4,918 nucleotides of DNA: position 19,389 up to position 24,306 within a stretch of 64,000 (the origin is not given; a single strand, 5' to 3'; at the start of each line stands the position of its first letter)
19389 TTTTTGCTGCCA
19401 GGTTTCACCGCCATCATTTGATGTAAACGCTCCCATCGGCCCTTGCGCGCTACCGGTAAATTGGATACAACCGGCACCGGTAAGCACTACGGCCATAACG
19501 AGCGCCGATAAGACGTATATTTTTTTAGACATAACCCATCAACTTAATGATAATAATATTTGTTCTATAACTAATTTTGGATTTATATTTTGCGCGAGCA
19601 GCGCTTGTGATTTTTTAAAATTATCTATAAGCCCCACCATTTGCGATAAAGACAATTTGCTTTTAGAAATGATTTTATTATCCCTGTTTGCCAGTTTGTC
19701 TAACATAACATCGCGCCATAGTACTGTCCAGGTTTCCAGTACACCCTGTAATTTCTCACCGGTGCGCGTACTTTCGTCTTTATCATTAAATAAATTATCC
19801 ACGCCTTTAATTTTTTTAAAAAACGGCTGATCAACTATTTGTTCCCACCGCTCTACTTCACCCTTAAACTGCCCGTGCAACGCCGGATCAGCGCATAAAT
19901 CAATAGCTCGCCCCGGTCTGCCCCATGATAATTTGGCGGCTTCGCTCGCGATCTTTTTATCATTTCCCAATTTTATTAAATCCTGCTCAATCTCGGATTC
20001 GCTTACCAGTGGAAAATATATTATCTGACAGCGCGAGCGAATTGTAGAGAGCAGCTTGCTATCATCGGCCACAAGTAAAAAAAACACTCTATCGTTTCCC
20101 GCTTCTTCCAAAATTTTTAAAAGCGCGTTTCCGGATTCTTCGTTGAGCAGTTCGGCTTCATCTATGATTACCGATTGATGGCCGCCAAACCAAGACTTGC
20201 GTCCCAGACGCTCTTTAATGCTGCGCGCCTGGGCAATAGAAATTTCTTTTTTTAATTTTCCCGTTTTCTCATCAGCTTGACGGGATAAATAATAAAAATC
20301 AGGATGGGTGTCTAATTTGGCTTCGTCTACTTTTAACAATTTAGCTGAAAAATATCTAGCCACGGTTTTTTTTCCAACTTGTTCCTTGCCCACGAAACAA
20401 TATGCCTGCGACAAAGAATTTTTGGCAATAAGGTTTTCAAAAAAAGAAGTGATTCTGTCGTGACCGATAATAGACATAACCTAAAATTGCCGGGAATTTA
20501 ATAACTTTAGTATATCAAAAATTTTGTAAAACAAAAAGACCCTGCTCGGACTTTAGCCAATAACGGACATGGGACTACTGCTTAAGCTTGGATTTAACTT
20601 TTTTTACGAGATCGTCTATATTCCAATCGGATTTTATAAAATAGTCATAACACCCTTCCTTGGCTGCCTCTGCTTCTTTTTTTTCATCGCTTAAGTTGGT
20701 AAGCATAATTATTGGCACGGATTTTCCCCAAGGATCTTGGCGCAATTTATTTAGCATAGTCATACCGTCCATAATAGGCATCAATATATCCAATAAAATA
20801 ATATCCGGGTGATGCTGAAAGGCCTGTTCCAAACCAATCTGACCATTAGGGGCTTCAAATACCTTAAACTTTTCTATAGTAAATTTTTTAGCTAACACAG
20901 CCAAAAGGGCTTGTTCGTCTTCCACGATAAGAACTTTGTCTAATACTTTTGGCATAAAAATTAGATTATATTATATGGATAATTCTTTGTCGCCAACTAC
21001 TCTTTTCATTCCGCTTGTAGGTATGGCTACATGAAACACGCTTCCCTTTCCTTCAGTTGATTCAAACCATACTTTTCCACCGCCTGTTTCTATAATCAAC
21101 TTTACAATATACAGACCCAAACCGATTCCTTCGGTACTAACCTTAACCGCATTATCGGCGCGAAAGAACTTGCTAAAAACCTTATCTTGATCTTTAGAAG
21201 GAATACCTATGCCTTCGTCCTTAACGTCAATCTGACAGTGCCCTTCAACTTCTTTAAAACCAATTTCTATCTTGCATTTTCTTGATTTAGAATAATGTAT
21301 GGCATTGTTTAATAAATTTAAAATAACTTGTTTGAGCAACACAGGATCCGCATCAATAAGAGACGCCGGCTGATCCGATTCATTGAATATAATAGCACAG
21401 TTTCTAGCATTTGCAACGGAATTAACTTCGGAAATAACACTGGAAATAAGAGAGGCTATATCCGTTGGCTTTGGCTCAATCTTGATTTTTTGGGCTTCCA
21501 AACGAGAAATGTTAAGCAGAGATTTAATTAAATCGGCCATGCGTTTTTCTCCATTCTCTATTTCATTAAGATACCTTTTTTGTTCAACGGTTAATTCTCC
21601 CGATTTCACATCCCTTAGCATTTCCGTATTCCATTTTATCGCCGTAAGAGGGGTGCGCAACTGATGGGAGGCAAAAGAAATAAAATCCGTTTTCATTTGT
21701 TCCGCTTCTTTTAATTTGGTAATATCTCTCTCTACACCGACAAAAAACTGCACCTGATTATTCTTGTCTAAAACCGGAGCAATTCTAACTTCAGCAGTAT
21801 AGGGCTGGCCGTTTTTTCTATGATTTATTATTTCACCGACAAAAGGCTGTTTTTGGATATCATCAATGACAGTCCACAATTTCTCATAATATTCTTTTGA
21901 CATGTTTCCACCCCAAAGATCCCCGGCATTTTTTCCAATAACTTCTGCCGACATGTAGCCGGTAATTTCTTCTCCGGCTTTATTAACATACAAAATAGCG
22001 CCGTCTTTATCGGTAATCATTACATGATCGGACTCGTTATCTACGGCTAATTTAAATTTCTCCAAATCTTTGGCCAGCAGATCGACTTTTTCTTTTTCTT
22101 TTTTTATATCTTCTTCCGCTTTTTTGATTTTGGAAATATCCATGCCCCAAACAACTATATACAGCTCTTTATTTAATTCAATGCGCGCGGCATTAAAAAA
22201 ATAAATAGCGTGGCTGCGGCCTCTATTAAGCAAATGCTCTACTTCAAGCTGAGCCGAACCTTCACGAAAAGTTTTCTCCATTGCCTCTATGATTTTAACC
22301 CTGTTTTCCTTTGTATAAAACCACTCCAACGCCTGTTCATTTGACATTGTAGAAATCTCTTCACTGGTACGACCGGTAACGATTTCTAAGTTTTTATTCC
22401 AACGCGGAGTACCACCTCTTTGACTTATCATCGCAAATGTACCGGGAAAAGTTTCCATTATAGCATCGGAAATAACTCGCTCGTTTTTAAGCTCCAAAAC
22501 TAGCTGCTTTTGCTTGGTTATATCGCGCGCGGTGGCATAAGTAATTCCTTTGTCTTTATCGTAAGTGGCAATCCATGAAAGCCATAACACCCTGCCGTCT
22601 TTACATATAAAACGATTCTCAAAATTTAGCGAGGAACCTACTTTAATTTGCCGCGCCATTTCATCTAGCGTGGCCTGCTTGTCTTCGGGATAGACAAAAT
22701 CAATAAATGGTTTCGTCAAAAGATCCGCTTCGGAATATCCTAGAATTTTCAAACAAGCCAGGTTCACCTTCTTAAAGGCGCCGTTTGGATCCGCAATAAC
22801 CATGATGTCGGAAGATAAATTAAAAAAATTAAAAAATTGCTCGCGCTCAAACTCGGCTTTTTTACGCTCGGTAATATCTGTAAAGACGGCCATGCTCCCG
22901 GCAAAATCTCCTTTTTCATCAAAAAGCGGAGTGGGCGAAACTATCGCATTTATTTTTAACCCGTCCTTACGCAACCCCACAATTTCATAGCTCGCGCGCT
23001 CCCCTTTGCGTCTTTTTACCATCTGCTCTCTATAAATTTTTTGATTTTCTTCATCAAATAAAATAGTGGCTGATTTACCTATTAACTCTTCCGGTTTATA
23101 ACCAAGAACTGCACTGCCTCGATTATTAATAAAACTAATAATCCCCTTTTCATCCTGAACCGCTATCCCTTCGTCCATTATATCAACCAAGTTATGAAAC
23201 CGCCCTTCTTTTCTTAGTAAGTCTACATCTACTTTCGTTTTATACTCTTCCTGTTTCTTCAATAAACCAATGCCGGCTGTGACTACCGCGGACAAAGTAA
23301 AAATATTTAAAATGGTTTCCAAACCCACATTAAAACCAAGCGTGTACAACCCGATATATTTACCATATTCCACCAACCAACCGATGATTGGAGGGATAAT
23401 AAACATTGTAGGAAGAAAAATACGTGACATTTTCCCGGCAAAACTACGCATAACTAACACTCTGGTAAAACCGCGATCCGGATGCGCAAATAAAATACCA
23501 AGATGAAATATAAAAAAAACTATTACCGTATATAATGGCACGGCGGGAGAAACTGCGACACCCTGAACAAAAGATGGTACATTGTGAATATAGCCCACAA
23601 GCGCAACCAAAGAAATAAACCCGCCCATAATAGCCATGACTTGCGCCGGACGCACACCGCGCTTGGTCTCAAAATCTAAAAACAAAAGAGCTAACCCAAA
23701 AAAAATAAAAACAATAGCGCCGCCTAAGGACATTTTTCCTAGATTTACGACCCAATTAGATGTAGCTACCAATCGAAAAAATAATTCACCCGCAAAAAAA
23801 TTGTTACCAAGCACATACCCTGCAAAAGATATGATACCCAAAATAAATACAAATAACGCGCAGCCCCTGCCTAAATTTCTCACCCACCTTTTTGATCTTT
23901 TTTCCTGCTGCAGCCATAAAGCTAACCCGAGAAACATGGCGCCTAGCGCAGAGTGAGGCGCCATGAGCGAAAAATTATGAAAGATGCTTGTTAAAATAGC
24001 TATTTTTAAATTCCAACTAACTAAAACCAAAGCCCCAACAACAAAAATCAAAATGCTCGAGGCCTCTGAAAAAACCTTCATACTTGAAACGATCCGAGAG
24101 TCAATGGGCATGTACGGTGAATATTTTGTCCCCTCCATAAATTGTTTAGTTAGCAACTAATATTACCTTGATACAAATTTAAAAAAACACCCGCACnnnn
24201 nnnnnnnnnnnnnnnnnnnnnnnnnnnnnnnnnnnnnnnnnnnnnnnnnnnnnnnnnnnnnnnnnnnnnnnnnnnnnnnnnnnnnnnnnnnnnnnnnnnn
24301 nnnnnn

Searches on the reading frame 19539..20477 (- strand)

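Call 35: search_protein_families(library=pfam, proteins=[window:19539-20477:-], max_evalue=0.001)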
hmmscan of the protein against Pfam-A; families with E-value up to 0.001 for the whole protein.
window:19539-20477:- (312 aa): 2 families
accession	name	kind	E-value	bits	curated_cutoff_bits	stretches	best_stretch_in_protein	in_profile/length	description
PF13177.12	DNA_pol3_delta2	-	1.5e-30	106.8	27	1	6-156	2-158/161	DNA polymerase III, delta subunit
PF13604.12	AAA_30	-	0.00082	19.6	27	0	73-139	60-125/191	AAA domain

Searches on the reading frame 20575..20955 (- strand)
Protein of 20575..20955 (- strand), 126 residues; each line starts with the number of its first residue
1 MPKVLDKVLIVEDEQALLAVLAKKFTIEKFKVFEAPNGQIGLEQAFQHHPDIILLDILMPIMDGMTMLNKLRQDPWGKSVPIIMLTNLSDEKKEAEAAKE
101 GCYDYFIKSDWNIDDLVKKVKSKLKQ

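Call 35: search_protein_families(library=pfam, proteins=[window:20575-20955:-], max_evalue=0.001)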
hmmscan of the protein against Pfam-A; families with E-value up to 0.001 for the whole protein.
window:20575-20955:- (126 aa): 1 family
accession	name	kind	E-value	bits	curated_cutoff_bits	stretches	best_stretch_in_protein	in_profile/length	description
PF00072.30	Response_reg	-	2.3e-24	86.2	30.2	1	8-120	1-110/111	Response regulator receiver domain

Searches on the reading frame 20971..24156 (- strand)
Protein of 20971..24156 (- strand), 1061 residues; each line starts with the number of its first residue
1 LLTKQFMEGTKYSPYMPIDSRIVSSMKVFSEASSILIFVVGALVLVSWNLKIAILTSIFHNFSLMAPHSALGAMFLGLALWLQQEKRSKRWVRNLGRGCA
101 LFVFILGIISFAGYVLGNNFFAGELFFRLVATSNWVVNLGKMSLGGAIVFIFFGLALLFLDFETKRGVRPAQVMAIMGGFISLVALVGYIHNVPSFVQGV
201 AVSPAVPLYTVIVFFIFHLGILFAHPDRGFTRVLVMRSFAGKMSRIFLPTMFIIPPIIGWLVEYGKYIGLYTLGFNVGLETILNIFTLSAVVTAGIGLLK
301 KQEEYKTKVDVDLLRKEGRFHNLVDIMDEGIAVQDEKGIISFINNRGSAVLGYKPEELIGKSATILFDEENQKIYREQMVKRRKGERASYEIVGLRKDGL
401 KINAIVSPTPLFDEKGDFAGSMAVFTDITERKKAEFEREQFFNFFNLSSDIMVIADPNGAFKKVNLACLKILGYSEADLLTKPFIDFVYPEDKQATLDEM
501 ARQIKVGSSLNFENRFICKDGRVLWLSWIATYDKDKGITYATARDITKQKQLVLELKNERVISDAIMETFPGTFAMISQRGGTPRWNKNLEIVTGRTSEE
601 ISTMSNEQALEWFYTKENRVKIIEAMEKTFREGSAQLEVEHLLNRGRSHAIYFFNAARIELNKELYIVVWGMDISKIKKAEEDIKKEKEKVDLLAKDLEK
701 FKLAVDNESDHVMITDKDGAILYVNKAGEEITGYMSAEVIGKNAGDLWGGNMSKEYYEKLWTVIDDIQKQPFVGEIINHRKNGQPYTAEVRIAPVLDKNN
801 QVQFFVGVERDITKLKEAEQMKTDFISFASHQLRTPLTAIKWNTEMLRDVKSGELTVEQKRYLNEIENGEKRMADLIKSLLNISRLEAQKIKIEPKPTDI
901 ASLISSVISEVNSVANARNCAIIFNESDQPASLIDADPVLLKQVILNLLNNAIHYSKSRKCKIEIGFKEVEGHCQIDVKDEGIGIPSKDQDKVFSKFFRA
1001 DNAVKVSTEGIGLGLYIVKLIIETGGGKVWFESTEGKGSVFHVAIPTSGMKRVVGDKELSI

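Call 35: search_protein_families(library=pfam, proteins=[window:20971-24156:-], max_evalue=0.001)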
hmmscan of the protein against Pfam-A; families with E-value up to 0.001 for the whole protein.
window:20971-24156:- (1061 aa): 8 families
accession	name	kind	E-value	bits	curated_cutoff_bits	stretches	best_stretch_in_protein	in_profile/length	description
PF13426.13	PAS_9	-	1.5e-53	179.8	27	3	710-814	2-103/103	PAS domain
PF00989.32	PAS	-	4.9e-37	126.8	22.6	3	700-812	2-113/113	PAS fold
PF08447.18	PAS_3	-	1.1e-29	102.9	25.6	2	464-535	4-77/89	PAS fold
PF08448.16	PAS_4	-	7.9e-28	97.3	23.1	2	707-816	3-109/110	PAS fold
PF02518.31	HATPase_c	-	1.3e-26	93.6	26.4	1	937-1047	2-109/111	Histidine kinase-, DNA gyrase B-, and HSP90-like ATPase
PF13188.13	PAS_8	-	8.9e-18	63.9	21.8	2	319-369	2-53/65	PAS domain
PF00512.31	HisKA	-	3.7e-17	62.6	26.9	1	821-888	1-65/66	His Kinase A (phospho-acceptor) domain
PF24820.1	Diguanyl_cycl_sensor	-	7.5e-10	39.2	28.1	1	323-385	1-63/109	Diguanylate cyclase-like sensor domain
